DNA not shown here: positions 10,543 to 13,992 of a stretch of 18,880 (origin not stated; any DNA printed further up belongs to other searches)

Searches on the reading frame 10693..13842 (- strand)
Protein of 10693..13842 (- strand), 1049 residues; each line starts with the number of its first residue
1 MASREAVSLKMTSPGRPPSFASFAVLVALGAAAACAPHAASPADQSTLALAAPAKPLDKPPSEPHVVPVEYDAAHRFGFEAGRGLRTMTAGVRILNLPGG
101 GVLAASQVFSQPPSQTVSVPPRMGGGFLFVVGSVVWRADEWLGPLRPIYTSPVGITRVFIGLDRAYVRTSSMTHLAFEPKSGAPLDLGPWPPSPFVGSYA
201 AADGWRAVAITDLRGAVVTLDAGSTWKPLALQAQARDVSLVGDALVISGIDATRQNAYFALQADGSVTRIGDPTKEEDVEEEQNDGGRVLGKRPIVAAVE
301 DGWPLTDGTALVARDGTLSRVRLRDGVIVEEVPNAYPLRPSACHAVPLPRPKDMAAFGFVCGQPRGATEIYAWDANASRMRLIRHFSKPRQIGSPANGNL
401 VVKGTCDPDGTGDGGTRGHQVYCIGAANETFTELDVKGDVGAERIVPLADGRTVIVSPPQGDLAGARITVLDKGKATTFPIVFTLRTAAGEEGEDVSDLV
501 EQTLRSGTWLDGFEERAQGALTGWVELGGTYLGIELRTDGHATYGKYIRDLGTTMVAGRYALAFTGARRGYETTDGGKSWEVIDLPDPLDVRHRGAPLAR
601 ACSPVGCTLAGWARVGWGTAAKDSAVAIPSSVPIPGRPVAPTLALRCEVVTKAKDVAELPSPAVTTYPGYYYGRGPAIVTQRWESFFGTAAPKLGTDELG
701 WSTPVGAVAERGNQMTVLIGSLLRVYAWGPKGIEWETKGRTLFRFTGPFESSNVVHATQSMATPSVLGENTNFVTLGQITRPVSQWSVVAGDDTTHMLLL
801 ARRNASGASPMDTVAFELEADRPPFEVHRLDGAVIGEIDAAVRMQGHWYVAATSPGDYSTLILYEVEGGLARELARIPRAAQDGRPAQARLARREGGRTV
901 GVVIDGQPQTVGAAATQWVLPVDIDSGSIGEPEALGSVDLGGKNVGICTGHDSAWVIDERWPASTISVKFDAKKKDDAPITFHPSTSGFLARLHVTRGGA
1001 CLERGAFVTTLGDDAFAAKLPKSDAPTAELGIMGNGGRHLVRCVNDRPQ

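Call 4: search_protein_families(library=pfam, proteins=[window:10693-13842:-], max_evalue=0.01)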
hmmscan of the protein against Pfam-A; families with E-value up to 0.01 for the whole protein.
window:10693-13842:- (1049 aa): 1 family
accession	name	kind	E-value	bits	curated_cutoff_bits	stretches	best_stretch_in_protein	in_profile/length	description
PF02012.26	BNR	-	0.0055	16.9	27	0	571-581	1-11/12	BNR/Asp-box repeat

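Call 5: search_protein_families(library=ncbifam, proteins=[window:10693-13842:-], max_evalue=0.01)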
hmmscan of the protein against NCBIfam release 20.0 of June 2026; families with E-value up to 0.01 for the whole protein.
window:10693-13842:- (1049 aa): 0 families

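Call 11: find_homologous_proteins(query=window:10693-13842:-, max_evalue=0.001)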
Query window:10693-13842:- (1049 aa): 316 proteins with E <= 0.001 among 8000 candidates; the best 120 are listed.
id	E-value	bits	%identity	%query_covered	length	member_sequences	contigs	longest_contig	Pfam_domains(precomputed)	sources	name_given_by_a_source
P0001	0.0e+0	2387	100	100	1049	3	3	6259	-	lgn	-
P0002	0.0e+0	1829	75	100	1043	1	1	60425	-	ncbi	ncbi:hypothetical protein BH09MYX1_BH09MYX1_02480 [soil metagenome]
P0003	0.0e+0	1724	71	100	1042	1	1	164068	-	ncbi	-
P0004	0.0e+0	1702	71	96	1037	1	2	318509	-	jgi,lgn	jgi:hypothetical protein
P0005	0.0e+0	1270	57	95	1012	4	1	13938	-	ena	-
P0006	4.2e-282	957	45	98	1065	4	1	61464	-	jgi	jgi:hypothetical protein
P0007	1.9e-273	928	45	98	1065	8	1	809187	-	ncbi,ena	-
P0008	2.1e-267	908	46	92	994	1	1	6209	-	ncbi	-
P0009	2.0e-264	898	44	97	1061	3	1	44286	-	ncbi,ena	-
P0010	7.3e-263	893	43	97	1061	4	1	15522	-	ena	-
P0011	9.9e-263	893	45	95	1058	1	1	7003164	-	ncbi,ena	-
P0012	1.1e-262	893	43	97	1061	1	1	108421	-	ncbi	-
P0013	7.2e-262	890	43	97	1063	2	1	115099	-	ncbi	ncbi:MAG TPA: hypothetical protein VGH28_28060 [Polyangiaceae bacterium]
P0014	1.1e-259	883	43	98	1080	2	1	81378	-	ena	-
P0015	2.9e-256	871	43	96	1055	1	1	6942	-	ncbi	-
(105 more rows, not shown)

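Call 14: find_related_loci(query=A1, collection=genome_contigs, flank=10000)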
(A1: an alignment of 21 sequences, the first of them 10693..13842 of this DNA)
Query A1 (1049 aa) in genome_contigs; peptide patterns used: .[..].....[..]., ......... (x = any residue, [..] = any of these).
545 stretches matched a pattern; 58 encode a relative of the query (tblastn E <= 1e-3); 58 distinct loci.
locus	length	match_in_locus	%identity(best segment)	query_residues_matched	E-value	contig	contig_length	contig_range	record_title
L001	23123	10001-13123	71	1-1045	0e+0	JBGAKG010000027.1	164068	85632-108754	MAG: Polyangiaceae bacterium isolate MAG_AAO_H125.35 AAOH125-35_opera_contig_420, whole genome shotgun sequence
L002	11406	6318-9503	44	23-1047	0e+0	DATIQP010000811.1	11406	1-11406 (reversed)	MAG TPA_asm: Polyangiaceae bacterium isolate SMAG_U15880 k141_590957, whole genome shotgun sequence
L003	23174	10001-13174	44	35-1047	0e+0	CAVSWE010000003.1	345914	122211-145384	MAG: uncultured delta proteobacterium isolate MFD05705.bin.2.131 genome assembly, contig: contig_23054, whole genome sho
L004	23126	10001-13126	43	32-1045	0e+0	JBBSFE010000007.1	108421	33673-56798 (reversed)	MAG: Polyangiales bacterium isolate LS1_sbin.79 LS1_sbin.79_K_559394_L_108421_cov_14.5234, whole genome shotgun sequence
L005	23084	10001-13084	45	47-1049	0e+0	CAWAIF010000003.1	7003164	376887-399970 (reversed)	MAG: uncultured delta proteobacterium isolate MFD02416.bin.1.98 genome assembly, contig: contig_8404, whole genome shotg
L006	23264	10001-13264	41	1-1047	0e+0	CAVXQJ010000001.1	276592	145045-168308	MAG: uncultured delta proteobacterium isolate MFD01872.bin.2.281 genome assembly, contig: contig_117273, whole genome sh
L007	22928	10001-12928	42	65-1045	0e+0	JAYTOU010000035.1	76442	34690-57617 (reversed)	MAG: Myxococcales bacterium isolate GFS_4219 GFS_4219_34, whole genome shotgun sequence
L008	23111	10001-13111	39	20-1004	0e+0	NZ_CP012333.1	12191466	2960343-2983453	Labilithrix luteola strain DSM 27648 chromosome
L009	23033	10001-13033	39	64-1043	0e+0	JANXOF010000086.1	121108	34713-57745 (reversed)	MAG: Polyangiaceae bacterium isolate GL140_1_concoct_143 GL140_1_k141_549113, whole genome shotgun sequence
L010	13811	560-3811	40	23-1047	0e+0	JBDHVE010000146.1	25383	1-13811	MAG: Polyangiaceae bacterium isolate AS-MESO-3CA.120 NODE_8223_length_25383_cov_5.655655, whole genome shotgun sequence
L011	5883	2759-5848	39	65-1004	0e+0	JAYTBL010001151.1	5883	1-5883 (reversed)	MAG: Polyangiaceae bacterium isolate GFS_14252 GFS_14252_1150, whole genome shotgun sequence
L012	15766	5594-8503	43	65-1049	0e+0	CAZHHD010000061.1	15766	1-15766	MAG TPA_asm: uncultured Polyangiaceae bacterium isolate binchicken_co284_183 genome assembly, contig: NODE_3795_length_1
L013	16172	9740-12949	40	23-1043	0e+0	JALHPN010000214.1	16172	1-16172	MAG: Polyangiaceae bacterium isolate bin.255 c_000000014207, whole genome shotgun sequence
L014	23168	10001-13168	40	25-1033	0e+0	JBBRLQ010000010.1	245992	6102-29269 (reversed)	MAG: Polyangiales bacterium isolate La1_maxbin2.053 LA1C_X2.053_k141_73886L_245992_cov_19.7422, whole genome shotgun seq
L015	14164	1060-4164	40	27-1018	0e+0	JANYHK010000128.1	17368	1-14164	MAG: Myxococcales bacterium isolate GL140_1_metabinner_44 GL140_1_k141_962908, whole genome shotgun sequence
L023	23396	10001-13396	36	22-1049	0e+0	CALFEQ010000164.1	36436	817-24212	MAG TPA_asm: uncultured Myxococcales bacterium isolate SRR5251193_bin.130_CONCOCT_v1.1_MAG genome assembly, contig: ERZ7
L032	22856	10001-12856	39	86-1043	0e+0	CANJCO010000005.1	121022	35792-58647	MAG: Myxococcales bacterium isolate RH-23may17-1049 genome assembly, contig: RH-23may17-C976, whole genome shotgun seque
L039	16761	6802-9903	39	65-1004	0e+0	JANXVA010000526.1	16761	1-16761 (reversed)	MAG: Myxococcales bacterium isolate 340R_metabat_70 340R_k141_1055135, whole genome shotgun sequence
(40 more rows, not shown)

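Call 32: search_solved_structures(query=A2, max_evalue=1)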
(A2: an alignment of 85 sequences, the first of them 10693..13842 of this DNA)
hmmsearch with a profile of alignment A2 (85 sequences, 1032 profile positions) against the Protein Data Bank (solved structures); distinct sequences matched with E-value up to 1: 1.
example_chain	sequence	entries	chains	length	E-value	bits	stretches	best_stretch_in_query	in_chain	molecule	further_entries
4bpy_A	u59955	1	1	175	0.3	12.1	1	465-538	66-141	SCO PROTEIN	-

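Call 44: predict_structure(alignment_id=A2)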
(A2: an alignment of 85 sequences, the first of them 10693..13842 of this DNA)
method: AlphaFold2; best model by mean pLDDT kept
length: 1049 residues; sequences in the alignment: 85
mean_pLDDT: 88.4   pTM: 0.82
mean pLDDT of the five models: 88.4, 87.5, 86.3, 84.9, 84.7
residues with pLDDT >= 90: 751; 70-90: 184; 50-70: 69; < 50: 45
segments of 3 or more residues with pLDDT < 50: 1-16, 18-23, 29-44, 669-671
pLDDT, mean of each block of 10 residues (from residue 1): 35 40 49 44 59 82 87 86 90 92 92 95 96 97 96 96 96 95 95 95 95 97 96 95 94 96 96 73 64 93 94 95 94 92 93 90 94 91 95 93 94 77 94 87 91 95 93 95 71 68 93 91 92 94 90 86 87 90 85 58 92 90 86 89 97 72 50 71 91 95 93 76 96 93 97 96 95 91 95 96 90 96 97 94 96 91 97 96 83 94 93 91 97 96 93 90 94 93 93 96 96 93 94 93 88
secondary structure, 60 per line:
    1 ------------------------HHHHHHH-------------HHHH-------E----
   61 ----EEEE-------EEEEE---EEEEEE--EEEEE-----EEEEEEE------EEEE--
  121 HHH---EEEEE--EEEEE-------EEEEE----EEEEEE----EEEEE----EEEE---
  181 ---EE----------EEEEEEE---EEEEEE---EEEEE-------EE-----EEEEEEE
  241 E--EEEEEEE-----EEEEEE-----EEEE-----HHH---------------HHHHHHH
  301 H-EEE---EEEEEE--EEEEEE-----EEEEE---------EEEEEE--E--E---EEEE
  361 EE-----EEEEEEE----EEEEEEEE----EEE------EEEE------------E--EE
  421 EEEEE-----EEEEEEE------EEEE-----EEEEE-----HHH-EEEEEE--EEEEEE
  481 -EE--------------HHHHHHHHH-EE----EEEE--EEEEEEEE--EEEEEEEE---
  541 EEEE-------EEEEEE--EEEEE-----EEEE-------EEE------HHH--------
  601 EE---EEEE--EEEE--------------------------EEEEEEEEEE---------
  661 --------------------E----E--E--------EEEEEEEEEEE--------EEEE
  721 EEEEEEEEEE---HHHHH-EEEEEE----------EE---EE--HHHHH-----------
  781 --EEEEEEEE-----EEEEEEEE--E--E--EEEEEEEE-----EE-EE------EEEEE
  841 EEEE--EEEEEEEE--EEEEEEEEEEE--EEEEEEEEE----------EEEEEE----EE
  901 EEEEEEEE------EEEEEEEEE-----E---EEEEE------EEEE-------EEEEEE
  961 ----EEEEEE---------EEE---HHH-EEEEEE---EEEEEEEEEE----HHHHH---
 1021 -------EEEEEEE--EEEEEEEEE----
elements in order (helices of 4 or more, strands of 3 or more residues): H25-31 H45-48 E65-68 E76-80 E84-89 E92-96 E102-108 E115-118 E127-131 E134-138 E146-150 E155-160 E165-169 E174-177 E196-202 E206-211 E215-219 E234-241 E244-250 E256-261 E267-270 H294-301 E303-305 E309-314 E317-322 E328-332 E342-347 E357-362 E368-374 E379-386 E391-393 E400-403 E419-425 E431-437 E444-447 E453-457 E467-472 E475-480 H498-506 E514-517 E520-527 E530-537 E541-544 E552-557 E560-564 E570-573 E581-583 E606-609 E612-615 E642-651 E698-708 E717-730 H734-738 E740-745 H765-769 E783-790 E796-803 E812-819 E836-844 E847-854 E857-867 E870-878 E889-894 E899-908 E915-923 E933-937 E944-947 E955-960 E965-970 E980-982 E990-995 E999-1008 H1013-1017 E1028-1034 E1037-1045

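Call 49: fold_search(model_id=the predicted structure, library=pdb)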
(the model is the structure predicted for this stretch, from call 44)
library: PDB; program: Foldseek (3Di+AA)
matches with E <= 10: 1314; with E <= 0.001: 538
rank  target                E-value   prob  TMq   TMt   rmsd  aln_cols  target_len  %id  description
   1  6jp6_A                1.4e-13  1.00  0.15  0.16  31.6      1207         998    9  The X-ray structure of yeast tRNA methyltransferase complex of Trm7 and Trm734 essential for 2'-O-methylation at the f (released 2019-10-02)
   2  9qaw_B                1.6e-11  1.00  0.16  0.07  36.0      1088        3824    8  CryoEM structure of the human LRP2 receptor ectodomain in complex with LRPAP1 (released 2026-03-11)
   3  9a40_C                3.1e-11  1.00  0.17  0.16  30.9      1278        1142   10  model of Cullin4 (released 2024-09-18)
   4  6ww7_A                3.1e-11  1.00  0.12  0.13  31.2      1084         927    9  Structure of the human ER membrane protein complex in a lipid nanodisc (released 2020-05-27)
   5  8em4_A                3.4e-11  1.00  0.19  0.07  38.0      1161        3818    9  Cryo-EM structure of LRP2 at pH 7.5 (released 2023-02-08)
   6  5hxb_B                3.6e-11  1.00  0.19  0.19  31.1      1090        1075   10  Cereblon in complex with DDB1, CC-885, and GSPT1 (released 2016-06-29)
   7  9bbh                  4.6e-11  1.00  0.13  0.12  31.4      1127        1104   10  Co-crystal structure of human DDB1 bound to fragment UB028670 (released 2024-06-12)
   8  8qh5_B                6.1e-11  1.00  0.16  0.15  29.9      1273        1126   10  CryoEM structure of UVSSA(VHS)-CSA-DDB1-DDA1 (released 2024-08-14)
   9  7okq_A                6.4e-11  1.00  0.19  0.18  29.0      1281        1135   10  Cryo-EM Structure of the DDB1-DCAF1-CUL4A-RBX1 Complex (released 2021-10-13)
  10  5v3o_A                8.9e-11  1.00  0.16  0.15  30.2      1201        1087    8  Cereblon in complex with DDB1 and CC-220 (released 2017-05-03)
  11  8e3q_A                1.0e-10  1.00  0.13  0.12  36.4      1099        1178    8  CRYO-EM STRUCTURE OF the human MPSF (released 2023-01-18)
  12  4tz4_A                1.1e-10  1.00  0.14  0.14  34.0      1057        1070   10  Crystal Structure of Human Cereblon in Complex with DDB1 and Lenalidomide (released 2014-08-06)
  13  4a11_A                1.1e-10  1.00  0.16  0.15  31.2      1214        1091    9  Structure of the hsDDB1-hsCSA complex (released 2011-12-07)
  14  8d7u_A                1.6e-10  1.00  0.14  0.14  31.1      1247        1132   11  Cereblon~DDB1 bound to CC-92480 with DDB1 in the linear conformation (released 2022-07-20)
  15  5hxb_Y                2.0e-10  1.00  0.18  0.18  31.2      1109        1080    9  Cereblon in complex with DDB1, CC-885, and GSPT1 (released 2016-06-29)
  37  6p2k_B                2.2e-09  1.00  0.12  0.16  35.1      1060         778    8  Crystal structure of AFV00434, an ancestral GH74 enzyme (released 2019-07-31)
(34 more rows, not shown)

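Call 60: search_protein_families(library=pfam, proteins=[L015:4655-7693:+, L039:3286-5157:+, L039:5154-6584:+, L001:17035-18162:+, L001:13125-14616:+], max_evalue=0.01)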
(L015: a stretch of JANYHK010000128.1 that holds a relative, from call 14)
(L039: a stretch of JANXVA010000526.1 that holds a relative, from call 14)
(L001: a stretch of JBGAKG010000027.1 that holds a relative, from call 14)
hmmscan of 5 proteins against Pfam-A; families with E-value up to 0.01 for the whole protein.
L015:4655-7693:+ (1012 aa): 1 family
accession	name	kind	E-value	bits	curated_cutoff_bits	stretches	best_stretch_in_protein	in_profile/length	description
PF00756.26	Esterase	-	2.2e-07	31.3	22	1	326-372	113-158/251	Putative esterase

L039:3286-5157:+ (623 aa): 0 families

L039:5154-6584:+ (476 aa): 0 families

L001:17035-18162:+ (375 aa): 0 families

L001:13125-14616:+ (497 aa): 0 families

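Call 67: search_protein_families(library=pfam, alignment_id=A1, max_evalue=0.1)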
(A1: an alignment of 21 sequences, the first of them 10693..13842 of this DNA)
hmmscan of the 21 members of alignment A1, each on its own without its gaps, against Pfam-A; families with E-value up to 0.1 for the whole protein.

A. member 1, window:10693-13842:- (1049 aa): 1 family
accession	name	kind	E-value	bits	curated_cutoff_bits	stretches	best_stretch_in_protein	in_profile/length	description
PF02012.26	BNR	-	0.0055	16.9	27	0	571-581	1-11/12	BNR/Asp-box repeat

B. families by the number of members that match (of 21 scanned): 4 families
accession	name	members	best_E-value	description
PF02012.26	BNR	15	0.00056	BNR/Asp-box repeat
PF16465.11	DUF5046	1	0.065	Domain of unknown function (DUF5046)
PF15902.12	Sortilin-Vps10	1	0.071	Sortilin, neurotensin receptor 3,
PF05593.20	RHS_repeat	1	0.097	RHS Repeat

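Call 68: search_protein_representatives(alignment_id=A2)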
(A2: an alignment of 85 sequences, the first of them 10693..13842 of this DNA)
Query: 85 sequences, 1032 profile positions. Proteins with E-value up to 0.001 (for the whole library): 914; up to 1e-10: 668; up to 1e-30: 387. The best 150 are listed.
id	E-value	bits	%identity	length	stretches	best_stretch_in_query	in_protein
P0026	0.0e+00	1472.4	-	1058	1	6-1029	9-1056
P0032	0.0e+00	1453.8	-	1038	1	9-1031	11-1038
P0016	0.0e+00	1390.8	-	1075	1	8-1031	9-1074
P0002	0.0e+00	1339.8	-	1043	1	8-1031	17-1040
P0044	0.0e+00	1312.2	-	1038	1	8-1030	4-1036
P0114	0.0e+00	1281.7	-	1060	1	10-1031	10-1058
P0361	0.0e+00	1247.0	-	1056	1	9-1029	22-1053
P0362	0.0e+00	1242.8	-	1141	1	32-1030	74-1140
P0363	0.0e+00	1222.4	-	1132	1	7-1030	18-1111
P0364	0.0e+00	1221.3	-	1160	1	6-1030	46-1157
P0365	0.0e+00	1167.9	-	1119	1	8-1030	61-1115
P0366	0.0e+00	1154.1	-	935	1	64-1030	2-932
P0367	0.0e+00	1139.4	-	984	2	9-634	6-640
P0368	0.0e+00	1135.0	-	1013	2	14-642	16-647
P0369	0.0e+00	1130.9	-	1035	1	8-700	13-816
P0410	3.5e-193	660.8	-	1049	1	11-1028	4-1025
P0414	7.0e-185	633.3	-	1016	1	9-1028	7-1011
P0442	6.0e-157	540.8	-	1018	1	10-1029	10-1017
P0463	1.0e-143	497.0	-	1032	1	9-1029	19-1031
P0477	2.3e-138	479.3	-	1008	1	9-1029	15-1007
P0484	1.3e-133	463.6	-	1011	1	8-1029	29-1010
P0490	1.5e-129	450.1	-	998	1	11-1002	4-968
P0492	5.4e-129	448.3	-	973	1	9-1029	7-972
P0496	4.1e-127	442.1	-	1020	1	10-1028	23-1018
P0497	7.2e-127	441.3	-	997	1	13-1029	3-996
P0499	1.4e-125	437.0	-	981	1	15-1028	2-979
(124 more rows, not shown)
